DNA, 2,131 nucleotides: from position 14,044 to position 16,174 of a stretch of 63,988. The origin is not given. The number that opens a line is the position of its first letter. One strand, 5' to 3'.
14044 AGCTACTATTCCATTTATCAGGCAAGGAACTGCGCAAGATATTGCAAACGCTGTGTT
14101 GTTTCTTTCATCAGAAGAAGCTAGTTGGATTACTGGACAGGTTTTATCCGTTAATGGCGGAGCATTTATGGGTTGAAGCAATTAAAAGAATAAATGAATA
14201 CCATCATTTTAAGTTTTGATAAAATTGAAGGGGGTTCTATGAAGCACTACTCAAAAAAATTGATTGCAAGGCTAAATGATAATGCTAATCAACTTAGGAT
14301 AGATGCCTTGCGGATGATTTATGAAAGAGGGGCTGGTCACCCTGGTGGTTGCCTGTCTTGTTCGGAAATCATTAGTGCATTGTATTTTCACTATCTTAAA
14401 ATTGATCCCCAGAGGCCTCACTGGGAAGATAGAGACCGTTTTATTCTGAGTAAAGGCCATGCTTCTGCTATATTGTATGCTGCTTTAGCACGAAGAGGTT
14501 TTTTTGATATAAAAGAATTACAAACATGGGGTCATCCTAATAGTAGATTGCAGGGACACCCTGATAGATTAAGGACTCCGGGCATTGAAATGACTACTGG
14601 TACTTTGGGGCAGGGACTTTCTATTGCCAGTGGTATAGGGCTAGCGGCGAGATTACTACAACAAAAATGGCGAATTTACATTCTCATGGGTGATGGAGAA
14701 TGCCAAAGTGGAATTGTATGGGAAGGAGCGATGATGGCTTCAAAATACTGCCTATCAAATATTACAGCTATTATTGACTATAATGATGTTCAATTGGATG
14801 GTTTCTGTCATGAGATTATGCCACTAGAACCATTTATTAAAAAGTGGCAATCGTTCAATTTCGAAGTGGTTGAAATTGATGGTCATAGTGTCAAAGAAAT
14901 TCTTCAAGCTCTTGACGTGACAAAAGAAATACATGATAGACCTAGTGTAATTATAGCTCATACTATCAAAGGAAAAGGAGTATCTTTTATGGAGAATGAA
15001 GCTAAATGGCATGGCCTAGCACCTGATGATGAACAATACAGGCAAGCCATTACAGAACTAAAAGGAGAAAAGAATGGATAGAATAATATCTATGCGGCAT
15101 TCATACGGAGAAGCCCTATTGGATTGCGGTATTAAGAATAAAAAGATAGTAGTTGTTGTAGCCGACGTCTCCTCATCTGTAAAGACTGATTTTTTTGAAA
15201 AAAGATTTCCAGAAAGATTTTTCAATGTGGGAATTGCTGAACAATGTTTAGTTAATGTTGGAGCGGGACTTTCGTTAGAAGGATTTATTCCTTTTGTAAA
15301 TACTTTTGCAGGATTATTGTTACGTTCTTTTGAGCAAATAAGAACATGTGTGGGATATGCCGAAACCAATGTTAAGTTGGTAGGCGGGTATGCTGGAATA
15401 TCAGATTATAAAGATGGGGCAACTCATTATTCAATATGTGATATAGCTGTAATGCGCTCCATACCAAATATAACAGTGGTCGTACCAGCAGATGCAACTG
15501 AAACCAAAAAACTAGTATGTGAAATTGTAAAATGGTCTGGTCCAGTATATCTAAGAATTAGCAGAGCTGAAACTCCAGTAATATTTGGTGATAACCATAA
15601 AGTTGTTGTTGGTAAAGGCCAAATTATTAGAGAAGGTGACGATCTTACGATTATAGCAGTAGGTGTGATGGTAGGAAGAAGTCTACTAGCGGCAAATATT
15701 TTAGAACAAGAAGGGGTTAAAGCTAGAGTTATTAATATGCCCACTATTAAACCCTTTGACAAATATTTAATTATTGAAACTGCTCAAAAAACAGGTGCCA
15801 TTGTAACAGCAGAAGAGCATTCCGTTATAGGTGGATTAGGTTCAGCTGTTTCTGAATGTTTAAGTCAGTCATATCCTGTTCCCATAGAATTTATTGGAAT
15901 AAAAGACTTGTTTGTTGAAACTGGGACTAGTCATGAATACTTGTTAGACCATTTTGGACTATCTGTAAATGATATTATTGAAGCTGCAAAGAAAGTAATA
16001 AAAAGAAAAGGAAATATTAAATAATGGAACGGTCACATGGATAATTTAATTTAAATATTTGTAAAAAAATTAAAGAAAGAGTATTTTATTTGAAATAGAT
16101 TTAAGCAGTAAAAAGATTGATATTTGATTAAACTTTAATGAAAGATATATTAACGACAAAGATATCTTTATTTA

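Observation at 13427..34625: Composite TPP-enzyme-rich catabolic island with no matching textbook pathway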

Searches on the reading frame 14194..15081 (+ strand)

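Call 4: search_protein_families(library=pfam, proteins=[window:14194-15081:+])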
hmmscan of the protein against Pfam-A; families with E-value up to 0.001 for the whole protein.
window:14194-15081:+ (295 aa): 2 families
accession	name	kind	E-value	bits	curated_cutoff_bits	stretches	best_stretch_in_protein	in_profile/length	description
PF00456.26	Transketolase_N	-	2.4e-53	181.7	22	1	30-285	5-271/334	Transketolase, thiamine diphosphate binding domain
PF13292.11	DXP_synthase_N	-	9.8e-06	25.5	21.2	0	26-198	17-172/274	1-deoxy-D-xylulose-5-phosphate synthase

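Call 6: search_protein_families(library=ncbifam, proteins=[window:14194-15081:+], max_evalue=1e-10)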
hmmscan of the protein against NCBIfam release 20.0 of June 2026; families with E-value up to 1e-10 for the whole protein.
window:14194-15081:+ (295 aa): 4 families
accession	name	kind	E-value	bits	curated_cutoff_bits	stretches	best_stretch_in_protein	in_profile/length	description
NF004559.0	PRK05899.2-5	equivalog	8e-93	311.7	488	1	19-293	10-283/627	transketolase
NF004556.0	PRK05899.2-2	equivalog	2.2e-79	267.4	575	1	16-292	6-279/639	transketolase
TIGR00232.1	tktlase_bact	equivalog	3.1e-58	197.7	682.25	1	30-288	3-272/654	transketolase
NF004558.0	PRK05899.2-4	equivalog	6.6e-53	180.1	788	1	30-289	6-270/651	transketolase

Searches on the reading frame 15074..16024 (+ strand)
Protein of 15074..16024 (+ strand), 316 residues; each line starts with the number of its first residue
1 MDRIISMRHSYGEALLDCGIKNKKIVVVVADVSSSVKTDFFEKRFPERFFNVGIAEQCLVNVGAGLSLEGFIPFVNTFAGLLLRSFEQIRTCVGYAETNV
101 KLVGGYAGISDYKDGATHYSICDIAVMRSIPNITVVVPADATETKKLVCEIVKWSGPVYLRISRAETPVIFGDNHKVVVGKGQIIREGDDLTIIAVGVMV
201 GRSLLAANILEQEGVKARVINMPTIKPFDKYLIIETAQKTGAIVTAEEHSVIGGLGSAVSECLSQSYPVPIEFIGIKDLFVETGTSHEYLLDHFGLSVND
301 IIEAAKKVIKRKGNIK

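Call 4: search_protein_families(library=pfam, proteins=[window:15074-16024:+])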
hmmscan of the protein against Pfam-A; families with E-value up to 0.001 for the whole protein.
window:15074-16024:+ (316 aa): 4 families
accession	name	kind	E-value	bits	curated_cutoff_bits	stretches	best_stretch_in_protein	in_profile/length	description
PF02779.29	Transket_pyr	-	6.9e-35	120.7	27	1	5-167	3-172/174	Transketolase, pyrimidine binding domain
PF02780.25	Transketolase_C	-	1.5e-32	112.5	25.9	1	180-301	1-124/124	Transketolase, C-terminal domain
PF22613.1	Transketolase_C_1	-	7.8e-06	26.5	27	1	188-230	11-53/113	Transketolase-like TK C-terminal domain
PF17147.9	PFOR_II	-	0.00039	21.2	27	0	190-273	2-88/102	Pyruvate:ferredoxin oxidoreductase core domain II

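Call 6: search_protein_families(library=ncbifam, proteins=[window:15074-16024:+], max_evalue=1e-10)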
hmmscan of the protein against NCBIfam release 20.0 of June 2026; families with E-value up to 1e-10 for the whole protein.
window:15074-16024:+ (316 aa): 9 families
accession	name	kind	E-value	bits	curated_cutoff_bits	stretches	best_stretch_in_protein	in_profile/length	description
NF004559.0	PRK05899.2-5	equivalog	3.1e-84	283.4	488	1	5-310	318-625/627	transketolase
TIGR00204.1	dxs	equivalog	1.7e-59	202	465.95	1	5-308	310-614/616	1-deoxy-D-xylulose-5-phosphate synthase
NF004556.0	PRK05899.2-2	equivalog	6.2e-49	166.8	575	1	5-309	322-638/639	transketolase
NF003933.0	PRK05444.2-2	equivalog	5.1e-41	140.9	395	1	6-308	290-604/606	1-deoxy-D-xylulose-5-phosphate synthase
NF008968.0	PRK12315.1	subfamily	1.5e-31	109.4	510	1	20-309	294-581/582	1-deoxy-D-xylulose-5-phosphate synthase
NF006667.0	PRK09212.1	subfamily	5.4e-25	88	321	1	5-312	4-326/327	pyruvate dehydrogenase complex E1 component subunit beta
NF008854.0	PRK11892.1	equivalog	1e-22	80.5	454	1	116-309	264-462/464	pyruvate dehydrogenase complex E1 component subunit beta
TIGR00232.1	tktlase_bact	equivalog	4.4e-21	74.9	682.25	1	6-309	350-653/654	transketolase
NF004558.0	PRK05899.2-4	equivalog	4.6e-14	51.7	788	1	23-308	362-649/651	transketolase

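Call 40: find_encoding_contigs(protein=window:15074-16024:+, flank=10000, max_places=6)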
Protein window:15074-16024:+ (316 aa): 8 contigs read that carry it; 6 places shown.
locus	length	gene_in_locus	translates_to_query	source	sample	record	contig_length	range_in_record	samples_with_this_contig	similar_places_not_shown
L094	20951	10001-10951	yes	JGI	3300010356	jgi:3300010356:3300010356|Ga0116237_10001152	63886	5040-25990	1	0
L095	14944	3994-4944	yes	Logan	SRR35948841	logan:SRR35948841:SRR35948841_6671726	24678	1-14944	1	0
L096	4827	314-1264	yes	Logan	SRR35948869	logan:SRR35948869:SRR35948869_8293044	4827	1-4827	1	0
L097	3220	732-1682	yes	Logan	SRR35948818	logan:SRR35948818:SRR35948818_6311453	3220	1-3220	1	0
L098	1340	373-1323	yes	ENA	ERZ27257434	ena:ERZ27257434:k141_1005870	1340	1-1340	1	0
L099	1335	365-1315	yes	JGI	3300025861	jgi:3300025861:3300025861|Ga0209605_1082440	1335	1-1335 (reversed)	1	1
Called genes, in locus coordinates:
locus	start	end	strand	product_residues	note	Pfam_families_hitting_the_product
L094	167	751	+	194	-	PF07155:ECF-ribofla_trS (weak), PF12822:ECF_trnsprt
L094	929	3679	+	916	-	PF03699:UPF0182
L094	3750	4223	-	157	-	PF00149:Metallophos (weak), PF12850:Metallophos_2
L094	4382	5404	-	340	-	PF00356:LacI, PF00532:Peripla_BP_1, PF13407:Peripla_BP_4, PF13377:Peripla_BP_3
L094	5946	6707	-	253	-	PF00106:adh_short, PF08659:KR, PF13561:adh_short_C2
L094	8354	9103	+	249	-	PF00106:adh_short, PF02719:Polysacc_synt_2 (weak), PF08659:KR, PF13561:adh_short_C2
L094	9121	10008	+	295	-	PF13292:DXP_synthase_N (faint), PF00456:Transketolase_N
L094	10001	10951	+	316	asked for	PF02779:Transket_pyr, PF22613:Transketolase_C_1 (weak), PF02780:Transketolase_C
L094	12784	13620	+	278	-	PF00456:Transketolase_N, PF13292:DXP_synthase_N, PF00676:E1_dh (weak)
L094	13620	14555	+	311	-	PF02779:Transket_pyr, PF02780:Transketolase_C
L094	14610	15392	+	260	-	PF00106:adh_short, PF08659:KR, PF13561:adh_short_C2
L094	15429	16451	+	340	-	PF00676:E1_dh, PF00456:Transketolase_N (weak)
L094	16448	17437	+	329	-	PF02779:Transket_pyr, PF02780:Transketolase_C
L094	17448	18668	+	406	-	PF00364:Biotin_lipoyl, PF00198:2-oxoacid_dh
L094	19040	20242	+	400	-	PF13433:Peripla_BP_5, PF13458:Peripla_BP_6, PF01094:ANF_receptor (weak)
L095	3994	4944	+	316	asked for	PF02779:Transket_pyr, PF22613:Transketolase_C_1 (weak), PF02780:Transketolase_C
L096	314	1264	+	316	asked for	PF02779:Transket_pyr, PF22613:Transketolase_C_1 (weak), PF02780:Transketolase_C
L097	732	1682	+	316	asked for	PF02779:Transket_pyr, PF22613:Transketolase_C_1 (weak), PF02780:Transketolase_C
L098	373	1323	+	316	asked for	PF02779:Transket_pyr, PF22613:Transketolase_C_1 (weak), PF02780:Transketolase_C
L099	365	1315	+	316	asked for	PF02779:Transket_pyr, PF22613:Transketolase_C_1 (weak), PF02780:Transketolase_C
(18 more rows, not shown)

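Call 57: search_solved_structures(query=window:15074-16024:+, show_alignments=0, max_evalue=1e-15)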
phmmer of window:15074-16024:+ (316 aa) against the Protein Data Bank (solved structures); distinct sequences matched with E-value up to 1e-15: 19.
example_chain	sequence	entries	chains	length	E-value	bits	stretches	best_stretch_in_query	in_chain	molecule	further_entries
6yaj_AAA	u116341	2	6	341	1.8e-93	316.3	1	5-310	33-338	C-terminal chain of split transketolase from Carboxydothermus hydrogenoformans | C-terminal component of the split chain transketolase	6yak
4kxu_A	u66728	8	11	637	2.7e-49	171.3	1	5-309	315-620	Transketolase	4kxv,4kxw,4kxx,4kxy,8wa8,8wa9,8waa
6ha3_A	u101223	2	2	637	2.7e-49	171.3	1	5-309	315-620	Transketolase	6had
6rjb_A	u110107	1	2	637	3.5e-49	170.9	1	5-309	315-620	Transketolase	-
3ooy_A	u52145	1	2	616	5.3e-49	170.3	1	5-306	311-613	Transketolase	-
3mos_A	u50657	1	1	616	8.1e-49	169.7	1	5-301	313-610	Transketolase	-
2o1s_A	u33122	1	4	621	4.1e-38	134.5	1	10-296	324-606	1-deoxy-D-xylulose-5-phosphate synthase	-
8a29_A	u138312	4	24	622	1.3e-37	132.9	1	11-307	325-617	1-deoxy-D-xylulose-5-phosphate synthase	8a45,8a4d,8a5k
8a8y_A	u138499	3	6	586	3.7e-35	124.8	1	10-297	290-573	1-deoxy-D-xylulose-5-phosphate synthase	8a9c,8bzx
6xxg_AAA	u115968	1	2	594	1.6e-33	119.4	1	9-287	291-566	1-deoxy-D-xylulose-5-phosphate synthase,1-deoxy-D-xylulose-5-phosphate synthase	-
2o1x_A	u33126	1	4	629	1.9e-33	119.3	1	9-287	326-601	1-deoxy-D-xylulose-5-phosphate synthase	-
6ouv_A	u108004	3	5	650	2e-33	119.1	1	9-287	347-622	1-deoxy-D-xylulose-5-phosphate synthase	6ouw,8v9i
7bzx_B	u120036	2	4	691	2.5e-30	109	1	11-264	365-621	1-deoxy-D-xylulose-5-phosphate synthase, chloroplastic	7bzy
9hn8_A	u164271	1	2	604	2.7e-30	108.9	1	10-302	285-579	1-deoxy-D-xylulose-5-phosphate synthase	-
8ogh_A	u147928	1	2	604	1.6e-29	106.3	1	10-302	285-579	1-deoxy-D-xylulose-5-phosphate synthase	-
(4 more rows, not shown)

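Call 58: search_solved_structures(query=window:15074-16024:+, show_alignments=2, max_evalue=1e-45)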
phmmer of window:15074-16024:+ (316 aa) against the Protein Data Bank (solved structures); distinct sequences matched with E-value up to 1e-45: 6.
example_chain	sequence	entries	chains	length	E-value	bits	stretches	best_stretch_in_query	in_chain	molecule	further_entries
6yaj_AAA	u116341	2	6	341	1.8e-93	316.3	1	5-310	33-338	C-terminal chain of split transketolase from Carboxydothermus hydrogenoformans | C-terminal component of the split chain transketolase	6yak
4kxu_A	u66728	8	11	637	2.7e-49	171.3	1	5-309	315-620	Transketolase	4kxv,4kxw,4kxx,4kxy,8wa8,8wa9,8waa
6ha3_A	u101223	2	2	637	2.7e-49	171.3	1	5-309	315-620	Transketolase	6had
6rjb_A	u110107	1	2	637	3.5e-49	170.9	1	5-309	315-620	Transketolase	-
3ooy_A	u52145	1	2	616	5.3e-49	170.3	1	5-306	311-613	Transketolase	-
3mos_A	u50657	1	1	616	8.1e-49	169.7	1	5-301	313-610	Transketolase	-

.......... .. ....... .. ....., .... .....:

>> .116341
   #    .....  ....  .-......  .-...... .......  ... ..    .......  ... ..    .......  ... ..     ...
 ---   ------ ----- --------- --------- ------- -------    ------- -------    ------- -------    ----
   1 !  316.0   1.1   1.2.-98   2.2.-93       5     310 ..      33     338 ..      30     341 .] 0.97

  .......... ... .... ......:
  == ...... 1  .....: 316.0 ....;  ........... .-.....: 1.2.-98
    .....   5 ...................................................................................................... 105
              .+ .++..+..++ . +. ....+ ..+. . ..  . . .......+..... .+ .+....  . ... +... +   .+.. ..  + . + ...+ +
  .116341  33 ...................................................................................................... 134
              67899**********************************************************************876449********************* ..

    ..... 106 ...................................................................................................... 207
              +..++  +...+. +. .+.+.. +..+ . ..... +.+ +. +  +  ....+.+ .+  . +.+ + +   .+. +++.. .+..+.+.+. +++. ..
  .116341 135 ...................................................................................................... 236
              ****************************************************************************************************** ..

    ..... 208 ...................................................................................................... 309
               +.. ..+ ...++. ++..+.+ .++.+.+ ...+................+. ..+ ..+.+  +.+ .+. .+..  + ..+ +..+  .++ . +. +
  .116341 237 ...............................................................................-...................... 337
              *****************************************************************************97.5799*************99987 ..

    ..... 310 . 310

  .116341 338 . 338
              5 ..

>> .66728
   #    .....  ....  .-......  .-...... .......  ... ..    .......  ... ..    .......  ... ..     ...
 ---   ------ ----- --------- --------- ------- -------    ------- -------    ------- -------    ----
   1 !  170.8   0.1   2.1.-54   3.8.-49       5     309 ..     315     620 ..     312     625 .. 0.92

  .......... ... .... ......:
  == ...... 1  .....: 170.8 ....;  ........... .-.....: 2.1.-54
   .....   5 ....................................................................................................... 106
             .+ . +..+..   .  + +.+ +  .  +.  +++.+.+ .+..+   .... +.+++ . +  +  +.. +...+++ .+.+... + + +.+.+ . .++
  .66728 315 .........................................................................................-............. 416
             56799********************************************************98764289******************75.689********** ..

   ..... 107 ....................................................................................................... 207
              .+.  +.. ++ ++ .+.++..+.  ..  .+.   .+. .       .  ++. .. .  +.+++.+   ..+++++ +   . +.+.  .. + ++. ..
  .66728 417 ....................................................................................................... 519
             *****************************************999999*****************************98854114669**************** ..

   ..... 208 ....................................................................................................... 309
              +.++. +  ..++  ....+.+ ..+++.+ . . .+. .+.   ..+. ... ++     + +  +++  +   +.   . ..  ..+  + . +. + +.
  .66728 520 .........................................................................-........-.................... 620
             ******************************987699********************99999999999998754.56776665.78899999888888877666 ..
